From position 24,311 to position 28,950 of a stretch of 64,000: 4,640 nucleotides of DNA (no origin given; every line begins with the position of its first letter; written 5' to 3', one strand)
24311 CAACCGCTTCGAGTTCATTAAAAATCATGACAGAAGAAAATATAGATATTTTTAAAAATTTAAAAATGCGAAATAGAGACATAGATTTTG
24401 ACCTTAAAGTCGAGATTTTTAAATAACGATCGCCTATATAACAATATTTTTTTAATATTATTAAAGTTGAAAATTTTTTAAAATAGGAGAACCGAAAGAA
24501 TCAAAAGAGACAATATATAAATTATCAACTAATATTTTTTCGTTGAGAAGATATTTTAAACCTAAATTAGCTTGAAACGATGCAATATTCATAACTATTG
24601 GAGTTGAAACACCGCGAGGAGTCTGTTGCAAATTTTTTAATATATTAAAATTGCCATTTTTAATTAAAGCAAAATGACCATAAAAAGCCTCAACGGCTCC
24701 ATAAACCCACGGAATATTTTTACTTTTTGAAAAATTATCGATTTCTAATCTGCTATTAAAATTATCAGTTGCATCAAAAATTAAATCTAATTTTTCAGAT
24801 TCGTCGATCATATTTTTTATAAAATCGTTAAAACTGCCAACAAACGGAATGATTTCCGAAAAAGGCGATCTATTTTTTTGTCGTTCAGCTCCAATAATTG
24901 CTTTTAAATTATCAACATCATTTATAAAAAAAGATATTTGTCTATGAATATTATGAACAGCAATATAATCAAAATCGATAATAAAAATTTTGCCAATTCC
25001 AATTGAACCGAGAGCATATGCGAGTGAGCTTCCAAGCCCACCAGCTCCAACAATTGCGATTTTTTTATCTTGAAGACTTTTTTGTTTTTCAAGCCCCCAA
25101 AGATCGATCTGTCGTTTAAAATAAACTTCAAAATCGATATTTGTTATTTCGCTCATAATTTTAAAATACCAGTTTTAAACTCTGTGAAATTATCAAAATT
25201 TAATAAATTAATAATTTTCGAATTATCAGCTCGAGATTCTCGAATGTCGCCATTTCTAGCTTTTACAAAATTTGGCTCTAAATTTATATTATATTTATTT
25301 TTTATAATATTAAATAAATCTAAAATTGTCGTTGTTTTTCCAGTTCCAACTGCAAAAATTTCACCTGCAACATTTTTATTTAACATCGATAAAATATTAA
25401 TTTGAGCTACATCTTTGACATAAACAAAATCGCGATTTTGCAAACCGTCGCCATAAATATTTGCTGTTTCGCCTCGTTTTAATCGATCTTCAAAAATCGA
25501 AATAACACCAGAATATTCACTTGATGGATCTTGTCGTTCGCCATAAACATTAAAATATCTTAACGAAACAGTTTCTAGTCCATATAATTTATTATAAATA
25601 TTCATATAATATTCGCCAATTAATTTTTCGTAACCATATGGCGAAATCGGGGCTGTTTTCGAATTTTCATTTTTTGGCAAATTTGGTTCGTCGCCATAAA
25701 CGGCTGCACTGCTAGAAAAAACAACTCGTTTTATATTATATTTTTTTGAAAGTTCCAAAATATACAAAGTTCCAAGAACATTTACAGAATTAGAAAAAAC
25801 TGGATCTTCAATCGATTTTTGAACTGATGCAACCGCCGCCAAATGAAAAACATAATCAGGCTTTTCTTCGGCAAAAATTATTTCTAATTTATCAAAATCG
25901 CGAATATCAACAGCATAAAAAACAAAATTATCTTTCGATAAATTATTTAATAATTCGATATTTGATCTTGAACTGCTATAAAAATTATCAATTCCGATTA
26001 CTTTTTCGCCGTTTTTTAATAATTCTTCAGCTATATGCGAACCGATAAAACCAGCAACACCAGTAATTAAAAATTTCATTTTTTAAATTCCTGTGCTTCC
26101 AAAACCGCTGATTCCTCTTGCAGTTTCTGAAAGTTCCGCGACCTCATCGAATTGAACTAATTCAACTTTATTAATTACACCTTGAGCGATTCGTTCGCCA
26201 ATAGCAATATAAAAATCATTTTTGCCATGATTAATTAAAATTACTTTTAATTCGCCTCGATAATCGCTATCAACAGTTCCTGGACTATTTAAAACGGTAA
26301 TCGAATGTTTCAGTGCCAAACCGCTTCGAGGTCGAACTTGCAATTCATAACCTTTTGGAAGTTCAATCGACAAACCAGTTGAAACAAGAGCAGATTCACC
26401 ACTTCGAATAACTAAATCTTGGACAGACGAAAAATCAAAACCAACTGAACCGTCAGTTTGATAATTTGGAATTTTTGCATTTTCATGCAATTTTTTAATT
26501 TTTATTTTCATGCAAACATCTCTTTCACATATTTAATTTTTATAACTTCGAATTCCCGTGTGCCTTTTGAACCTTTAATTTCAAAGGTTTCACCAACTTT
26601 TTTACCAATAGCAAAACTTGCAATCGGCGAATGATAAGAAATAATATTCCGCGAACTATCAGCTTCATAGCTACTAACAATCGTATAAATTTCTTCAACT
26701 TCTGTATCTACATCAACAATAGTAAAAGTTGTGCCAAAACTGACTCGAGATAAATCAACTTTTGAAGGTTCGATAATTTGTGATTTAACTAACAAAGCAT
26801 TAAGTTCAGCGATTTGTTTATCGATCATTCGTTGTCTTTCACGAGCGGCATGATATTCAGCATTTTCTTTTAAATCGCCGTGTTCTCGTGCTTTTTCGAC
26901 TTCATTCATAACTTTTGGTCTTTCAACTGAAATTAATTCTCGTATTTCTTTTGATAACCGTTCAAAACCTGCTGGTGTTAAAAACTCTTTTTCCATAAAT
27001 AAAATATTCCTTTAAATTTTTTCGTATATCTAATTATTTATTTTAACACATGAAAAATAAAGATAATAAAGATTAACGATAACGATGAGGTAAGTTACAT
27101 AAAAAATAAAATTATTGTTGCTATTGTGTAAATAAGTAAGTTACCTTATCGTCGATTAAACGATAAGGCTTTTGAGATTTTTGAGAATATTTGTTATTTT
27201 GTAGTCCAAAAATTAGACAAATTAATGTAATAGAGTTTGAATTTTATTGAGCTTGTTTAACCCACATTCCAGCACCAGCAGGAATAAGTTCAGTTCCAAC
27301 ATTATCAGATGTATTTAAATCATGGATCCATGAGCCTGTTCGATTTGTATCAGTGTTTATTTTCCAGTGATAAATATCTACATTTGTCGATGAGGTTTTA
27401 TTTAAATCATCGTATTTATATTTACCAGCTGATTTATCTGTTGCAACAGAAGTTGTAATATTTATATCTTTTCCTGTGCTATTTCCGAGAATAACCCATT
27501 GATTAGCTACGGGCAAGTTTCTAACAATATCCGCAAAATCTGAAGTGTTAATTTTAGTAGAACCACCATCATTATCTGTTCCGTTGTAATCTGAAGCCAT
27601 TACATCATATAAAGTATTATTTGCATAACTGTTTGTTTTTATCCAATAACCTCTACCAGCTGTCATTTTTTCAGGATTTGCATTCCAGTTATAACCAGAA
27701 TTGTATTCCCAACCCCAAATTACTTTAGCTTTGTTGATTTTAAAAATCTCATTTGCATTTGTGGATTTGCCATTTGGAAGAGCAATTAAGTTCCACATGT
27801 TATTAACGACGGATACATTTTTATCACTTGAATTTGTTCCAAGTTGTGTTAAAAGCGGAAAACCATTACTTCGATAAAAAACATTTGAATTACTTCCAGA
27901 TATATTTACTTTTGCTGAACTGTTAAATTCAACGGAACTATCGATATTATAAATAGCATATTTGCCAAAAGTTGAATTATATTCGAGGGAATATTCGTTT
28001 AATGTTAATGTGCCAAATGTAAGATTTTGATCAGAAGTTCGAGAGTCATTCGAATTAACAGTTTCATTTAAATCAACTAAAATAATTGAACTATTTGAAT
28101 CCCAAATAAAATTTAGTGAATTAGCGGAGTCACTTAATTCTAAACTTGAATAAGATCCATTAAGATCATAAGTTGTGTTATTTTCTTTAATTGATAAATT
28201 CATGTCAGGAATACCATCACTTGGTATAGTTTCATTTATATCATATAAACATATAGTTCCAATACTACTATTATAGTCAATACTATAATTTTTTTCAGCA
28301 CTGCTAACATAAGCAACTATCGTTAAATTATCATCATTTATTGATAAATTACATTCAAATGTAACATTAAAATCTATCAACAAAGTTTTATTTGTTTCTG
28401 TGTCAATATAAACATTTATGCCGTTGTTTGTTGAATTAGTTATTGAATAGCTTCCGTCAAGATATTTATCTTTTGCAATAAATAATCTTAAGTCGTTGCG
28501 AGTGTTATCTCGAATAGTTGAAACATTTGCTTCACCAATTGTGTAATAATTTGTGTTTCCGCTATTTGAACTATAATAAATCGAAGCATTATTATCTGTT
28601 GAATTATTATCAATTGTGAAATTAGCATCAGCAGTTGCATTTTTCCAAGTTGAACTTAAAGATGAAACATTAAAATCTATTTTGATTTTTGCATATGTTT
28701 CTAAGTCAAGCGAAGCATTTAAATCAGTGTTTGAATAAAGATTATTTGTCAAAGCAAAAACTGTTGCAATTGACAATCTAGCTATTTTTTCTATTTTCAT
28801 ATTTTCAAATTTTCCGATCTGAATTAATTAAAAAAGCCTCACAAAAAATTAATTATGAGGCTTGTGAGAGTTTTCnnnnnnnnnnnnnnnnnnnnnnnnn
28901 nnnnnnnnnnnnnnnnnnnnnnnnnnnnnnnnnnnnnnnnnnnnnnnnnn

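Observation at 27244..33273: Two adjacent giant surface proteins saturated with the extended bacterial N-glycosylation sequon D/E-X-N-X-S/T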

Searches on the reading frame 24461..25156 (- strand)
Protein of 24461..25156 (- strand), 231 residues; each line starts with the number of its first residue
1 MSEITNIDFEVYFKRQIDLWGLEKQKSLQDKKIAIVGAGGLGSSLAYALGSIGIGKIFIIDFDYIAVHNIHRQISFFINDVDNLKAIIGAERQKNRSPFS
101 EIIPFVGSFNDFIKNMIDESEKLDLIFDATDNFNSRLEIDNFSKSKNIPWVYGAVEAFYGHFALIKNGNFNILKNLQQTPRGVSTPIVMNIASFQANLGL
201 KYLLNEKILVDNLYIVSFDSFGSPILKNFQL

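Call 10: search_protein_families(library=ncbifam, proteins=[window:24461-25156:-], max_evalue=0.001)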
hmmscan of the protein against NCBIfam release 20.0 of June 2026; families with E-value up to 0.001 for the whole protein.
window:24461-25156:- (231 aa): 27 families (the best 25 are shown)
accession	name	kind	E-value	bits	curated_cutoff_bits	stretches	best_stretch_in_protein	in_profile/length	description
TIGR02356.1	adenyl_thiF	equivalog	7.1e-33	113.7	275.25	1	15-203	4-203/203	thiazole biosynthesis adenylyltransferase ThiF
NF006204.0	PRK08328.1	equivalog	5.2e-30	104.7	339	1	13-180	10-176/231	hypothetical protein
NF009123.0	PRK12475.1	subfamily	3.3e-29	102.2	510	1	21-211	15-214/338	MoeB/ThiF family adenylyltransferase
NF004111.0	PRK05600.1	equivalog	2e-24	86.4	437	1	18-168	29-177/371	ThiF family adenylyltransferase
NF004281.0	PRK05690.1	subfamily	1.3e-22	80.3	266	1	13-166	13-166/250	molybdopterin-synthase adenylyltransferase MoeB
NF006444.0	PRK08762.1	equivalog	2.8e-21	75.6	449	1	21-167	138-282/387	molybdopterin-synthase adenylyltransferase MoeB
NF005902.0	PRK07878.1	equivalog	1.5e-19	70.2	647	1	20-165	32-175/392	adenylyltransferase/sulfurtransferase MoeZ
NF006395.0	PRK08644.1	equivalog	3.8e-19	69.2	159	1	23-207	23-213/215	sulfur carrier protein ThiS adenylyltransferase ThiF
NF005646.0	PRK07411.1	equivalog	4.6e-19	68.8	633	1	19-166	27-172/390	molybdopterin-synthase adenylyltransferase MoeB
TIGR02355.1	moeB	equivalog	4.5e-17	62.2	376.55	1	13-164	5-156/240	molybdopterin-synthase adenylyltransferase MoeB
NF047750.1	SAMPActivE1UbaA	equivalog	6.4e-17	61.8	450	1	18-163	20-163/270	SAMP-activating enzyme E1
TIGR02354.1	thiF_fam2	equivalog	2.8e-15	56.8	152.2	1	26-136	17-124/200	thiamine biosynthesis protein ThiF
NF006077.0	PRK08223.1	equivalog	3.5e-15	55.7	266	1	6-148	4-146/296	hypothetical protein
NF011696.0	PRK15116.1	equivalog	4.3e-13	49.6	304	1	13-151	13-150/268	tRNA cyclic N6-threonylcarbamoyladenosine(37) synthase TcdA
NF011424.0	PRK14851.1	subfamily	2.6e-12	45.6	1170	1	11-146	24-159/679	hypothetical protein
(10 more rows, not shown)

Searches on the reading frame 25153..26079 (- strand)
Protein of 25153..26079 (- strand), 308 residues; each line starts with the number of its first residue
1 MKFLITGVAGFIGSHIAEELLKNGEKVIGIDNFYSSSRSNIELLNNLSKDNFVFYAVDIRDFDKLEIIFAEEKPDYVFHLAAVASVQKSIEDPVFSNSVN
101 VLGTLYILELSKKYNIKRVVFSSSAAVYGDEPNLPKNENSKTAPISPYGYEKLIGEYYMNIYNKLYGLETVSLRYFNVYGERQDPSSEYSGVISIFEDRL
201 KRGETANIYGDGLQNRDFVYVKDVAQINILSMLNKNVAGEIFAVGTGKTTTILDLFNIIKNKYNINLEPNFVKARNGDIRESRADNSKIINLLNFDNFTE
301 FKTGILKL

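Call 10: search_protein_families(library=ncbifam, proteins=[window:25153-26079:-], max_evalue=0.001)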
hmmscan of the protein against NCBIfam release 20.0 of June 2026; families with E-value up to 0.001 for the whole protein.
window:25153-26079:- (308 aa): 37 families (the best 25 are shown)
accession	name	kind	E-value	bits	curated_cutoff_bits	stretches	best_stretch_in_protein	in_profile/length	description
TIGR01179.1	galE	equivalog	5.7e-59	199.6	262.3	1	3-297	2-309/332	UDP-glucose 4-epimerase GalE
NF011728.1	PRK15181.1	equivalog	4.4e-58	196.9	760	1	2-305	17-330/348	Vi polysaccharide biosynthesis UDP-N-acetylglucosaminuronic acid C-4 epimerase TviC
TIGR01181.1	dTDP_gluc_dehyt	equivalog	1e-44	153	365.1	1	2-305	1-304/321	dTDP-glucose 4,6-dehydratase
NF007956.0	PRK10675.1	subfamily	1.5e-42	145.9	394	1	1-295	1-312/338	UDP-glucose 4-epimerase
TIGR02197.1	heptose_epim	equivalog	2.2e-41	142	274.6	1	4-268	2-265/316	ADP-glyceromanno-heptose 6-epimerase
TIGR04180.1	EDH_00030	hypoth_equivalog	3.5e-38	131.4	475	1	4-296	2-293/297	NAD-dependent 4,6-dehydratase LegB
NF007490.0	PRK10084.1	subfamily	6.6e-32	110.9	649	1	1-307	1-329/361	dTDP-glucose 4,6-dehydratase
NF007582.0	PRK10217.1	equivalog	5.7e-27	94.7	698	1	2-260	3-267/355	dTDP-glucose 4,6-dehydratase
TIGR01472.1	gmd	equivalog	4.2e-26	92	415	1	4-268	4-273/342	GDP-mannose 4,6-dehydratase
NF008360.0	PRK11150.1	equivalog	6.3e-23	81.4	452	1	4-252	3-243/310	ADP-glyceromanno-heptose 6-epimerase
NF043036.1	ErythonDh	equivalog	6.7e-23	81.4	325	1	1-174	1-175/321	D-erythronate dehydrogenase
TIGR02622.1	CDP_4_6_dhtase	equivalog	8.7e-22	77.7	278.45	1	2-130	6-135/352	CDP-glucose 4,6-dehydratase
NF052578.1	StrlDmthSdmBMthl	equivalog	6.8e-17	62.2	600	1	1-258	1-240/328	sterol demethylase protein SdmB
NF047922.1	GDPFucSynFcl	equivalog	2.6e-15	56.7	500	1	56-261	36-251/308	GDP-L-fucose synthase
NF008872.0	PRK11908.1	equivalog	2.9e-15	56.2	294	1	1-249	2-256/349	bifunctional UDP-4-keto-pentose/UDP-xylose synthase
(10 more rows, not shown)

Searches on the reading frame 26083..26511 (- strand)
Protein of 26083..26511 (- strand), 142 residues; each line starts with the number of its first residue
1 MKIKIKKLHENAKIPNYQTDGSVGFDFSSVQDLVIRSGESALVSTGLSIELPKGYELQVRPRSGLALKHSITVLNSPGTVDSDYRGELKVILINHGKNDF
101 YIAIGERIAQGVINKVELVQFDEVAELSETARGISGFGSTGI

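Call 10: search_protein_families(library=ncbifam, proteins=[window:26083-26511:-], max_evalue=0.001)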
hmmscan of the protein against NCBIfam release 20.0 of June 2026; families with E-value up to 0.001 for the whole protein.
window:26083-26511:- (142 aa): 4 families
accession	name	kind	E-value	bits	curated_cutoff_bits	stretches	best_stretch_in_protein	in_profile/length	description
NF001862.0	PRK00601.1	equivalog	1.5e-55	186.9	103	1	1-141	6-148/150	dUTP diphosphatase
TIGR00576.1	dut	superfamily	7.6e-55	184.6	102.55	1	2-141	1-142/143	dUTP diphosphatase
NF010561.0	PRK13956.1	equivalog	7.8e-13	48.5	223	1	7-141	11-146/147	dUTP diphosphatase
TIGR02274.1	dCTP_deam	equivalog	2.4e-07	30.6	92.8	1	17-116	56-154/180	dCTP deaminase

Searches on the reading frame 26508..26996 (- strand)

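Call 10: search_protein_families(library=ncbifam, proteins=[window:26508-26996:-], max_evalue=0.001)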
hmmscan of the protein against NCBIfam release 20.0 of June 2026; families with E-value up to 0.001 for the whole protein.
window:26508-26996:- (162 aa): 13 families
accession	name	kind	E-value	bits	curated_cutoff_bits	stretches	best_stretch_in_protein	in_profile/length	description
NF001261.0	PRK00226.1-2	equivalog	2.2e-54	183.6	167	1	1-156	1-156/157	transcription elongation factor GreA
TIGR01462.1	greA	subfamily_domain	1.9e-49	167.6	139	1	6-155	2-151/151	transcription elongation factor GreA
NF001264.0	PRK00226.1-5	equivalog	1.3e-47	161.5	180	1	1-157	1-158/158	transcription elongation factor GreA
NF001263.0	PRK00226.1-4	equivalog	6.5e-44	149.6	145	1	2-155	5-158/160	transcription elongation factor GreA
NF011309.0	PRK14720.1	equivalog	4.1e-36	124.5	714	1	10-157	756-903/906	transcription elongation factor GreA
NF002506.1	PRK01885.1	equivalog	1.1e-33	116.1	188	1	3-157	2-155/156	transcription elongation factor GreB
NF001260.0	PRK00226.1-1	equivalog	1.7e-30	105.8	234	1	6-155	8-157/160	transcription elongation factor GreA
TIGR01461.1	greB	equivalog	9.9e-30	103.3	171.05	1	3-158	2-156/156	transcription elongation factor GreB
NF001262.0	PRK00226.1-3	equivalog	1.8e-23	83.1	161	1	2-146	5-150/165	transcription elongation factor GreA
NF004969.0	PRK06330.1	equivalog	2.5e-23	82.6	697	1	7-144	570-706/718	transcript cleavage factor/unknown domain fusion protein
NF004973.0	PRK06342.1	equivalog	1.9e-11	43.9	159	1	32-154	42-159/160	transcription elongation factor GreA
NF004548.0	PRK05892.1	equivalog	4.7e-10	39.6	126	1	4-155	6-155/158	nucleoside diphosphate kinase regulator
NF004396.0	PRK05753.1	equivalog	4.3e-07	29.8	109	1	57-159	27-130/137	nucleoside diphosphate kinase regulator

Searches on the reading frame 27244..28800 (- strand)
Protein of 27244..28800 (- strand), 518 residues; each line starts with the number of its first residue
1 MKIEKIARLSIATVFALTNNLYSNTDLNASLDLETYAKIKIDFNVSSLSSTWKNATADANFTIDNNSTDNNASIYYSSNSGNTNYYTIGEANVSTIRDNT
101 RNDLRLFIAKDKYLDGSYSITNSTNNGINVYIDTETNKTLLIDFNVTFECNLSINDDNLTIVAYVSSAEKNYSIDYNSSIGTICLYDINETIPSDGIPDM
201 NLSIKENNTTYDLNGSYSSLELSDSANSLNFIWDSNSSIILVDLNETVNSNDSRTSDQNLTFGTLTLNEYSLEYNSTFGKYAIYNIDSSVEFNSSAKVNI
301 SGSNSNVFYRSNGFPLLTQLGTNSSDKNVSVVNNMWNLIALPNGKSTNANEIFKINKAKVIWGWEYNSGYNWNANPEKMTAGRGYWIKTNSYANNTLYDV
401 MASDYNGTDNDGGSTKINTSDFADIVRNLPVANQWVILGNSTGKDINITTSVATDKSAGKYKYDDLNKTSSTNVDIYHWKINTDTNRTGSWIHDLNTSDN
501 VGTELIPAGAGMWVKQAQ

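Call 8: search_protein_families(library=pfam, proteins=[window:27244-28800:-], max_evalue=0.01)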
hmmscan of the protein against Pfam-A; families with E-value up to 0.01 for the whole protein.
window:27244-28800:- (518 aa): 0 families

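Call 9: find_encoding_contigs(protein=window:27244-28800:-, flank=10000, max_places=6)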
Protein window:27244-28800:- (518 aa): 1 contig read that carries it; 1 place shown.
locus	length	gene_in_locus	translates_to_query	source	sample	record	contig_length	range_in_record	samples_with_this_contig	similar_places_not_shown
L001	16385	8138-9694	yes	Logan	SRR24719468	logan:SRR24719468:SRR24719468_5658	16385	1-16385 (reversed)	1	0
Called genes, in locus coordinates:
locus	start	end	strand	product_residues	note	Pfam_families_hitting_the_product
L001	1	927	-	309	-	?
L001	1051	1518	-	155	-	PF00011:HSP20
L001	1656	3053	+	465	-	PF02470:MlaD, PF11887:Mce4_CUP1 (faint), PF27164:Aq_493_lipo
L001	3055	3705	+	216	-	-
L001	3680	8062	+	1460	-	-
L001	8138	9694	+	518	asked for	-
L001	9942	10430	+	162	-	PF03449:GreA_GreB_N, PF01272:GreA_GreB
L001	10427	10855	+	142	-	PF22769:DCD (weak), PF00692:dUTPase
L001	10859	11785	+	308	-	PF00106:adh_short (faint), PF01073:3Beta_HSD, PF01370:Epimerase, PF02719:Polysacc_synt_2, PF04321:RmlD_sub_bind, PF16363:GDP_Man_Dehyd, PF07993:NAD_binding_4 (weak)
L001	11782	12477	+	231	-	PF00899:ThiF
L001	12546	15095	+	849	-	PF09826:Beta_propel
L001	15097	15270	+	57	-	-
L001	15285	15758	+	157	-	PF01967:MoaC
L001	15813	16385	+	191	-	?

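Call 11: find_homologous_proteins(query=window:27244-28800:-, max_evalue=0.001)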
Query window:27244-28800:- (518 aa): 2 proteins with E <= 0.001 among 8000 candidates.
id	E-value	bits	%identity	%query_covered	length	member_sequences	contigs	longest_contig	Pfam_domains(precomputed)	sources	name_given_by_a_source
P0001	1.3e-40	158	44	39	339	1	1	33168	-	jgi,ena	-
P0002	7.4e-31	126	41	39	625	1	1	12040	-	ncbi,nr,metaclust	ncbi:hypothetical protein ThvES_00015830 [Thiovulum sp. ES]|nr:hypothetical protein ThvES_00015830 [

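Call 41: predict_structure(alignment_id=A2)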
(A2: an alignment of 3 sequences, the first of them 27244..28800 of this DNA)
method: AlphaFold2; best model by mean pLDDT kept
length: 518 residues; sequences in the alignment: 3
mean_pLDDT: 33.4   pTM: 0.24
mean pLDDT of the five models: 33.4, 32.9, 30.0, 28.5, 26.4
residues with pLDDT >= 90: 0; 70-90: 0; 50-70: 26; < 50: 492
segments of 3 or more residues with pLDDT < 50: 1-445, 449-460, 462-472, 484-488, 497-503, 508-511, 514-518
pLDDT, mean of each block of 10 residues (from residue 1): 33 36 35 34 30 25 28 31 33 32 35 33 35 34 35 36 37 36 34 33 35 31 22 26 25 25 23 25 25 27 28 27 28 28 31 30 31 28 31 28 28 34 43 40 44 44 42 51 48 50 48 45
secondary structure, 60 per line:
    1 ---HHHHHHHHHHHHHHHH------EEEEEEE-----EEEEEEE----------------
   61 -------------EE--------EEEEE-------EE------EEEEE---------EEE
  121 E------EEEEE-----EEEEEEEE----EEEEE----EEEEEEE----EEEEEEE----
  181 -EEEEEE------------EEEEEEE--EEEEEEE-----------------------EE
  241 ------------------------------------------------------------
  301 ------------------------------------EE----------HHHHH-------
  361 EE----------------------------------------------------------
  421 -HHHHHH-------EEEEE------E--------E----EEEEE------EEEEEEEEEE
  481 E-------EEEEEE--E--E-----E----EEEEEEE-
elements in order: H4-19 E26-32 E38-44 E84-88 E104-108 E118-121 E128-132 E138-145 E150-154 E159-165 E170-176 E182-187 E200-206 E209-215 H349-353 H422-427 E435-439 E460-464 E471-481 E489-494 E511-517
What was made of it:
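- The secondary-structure sketch of A is strand-rich (call 41).
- Tried and rejected: A with a 3-sequence alignment gave pLDDT 33 (call 41).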

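Call 59: search_solved_structures(query=A2, max_evalue=1)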
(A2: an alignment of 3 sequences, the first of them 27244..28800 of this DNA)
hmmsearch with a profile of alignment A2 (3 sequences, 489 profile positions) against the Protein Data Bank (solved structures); distinct sequences matched with E-value up to 1: 0.
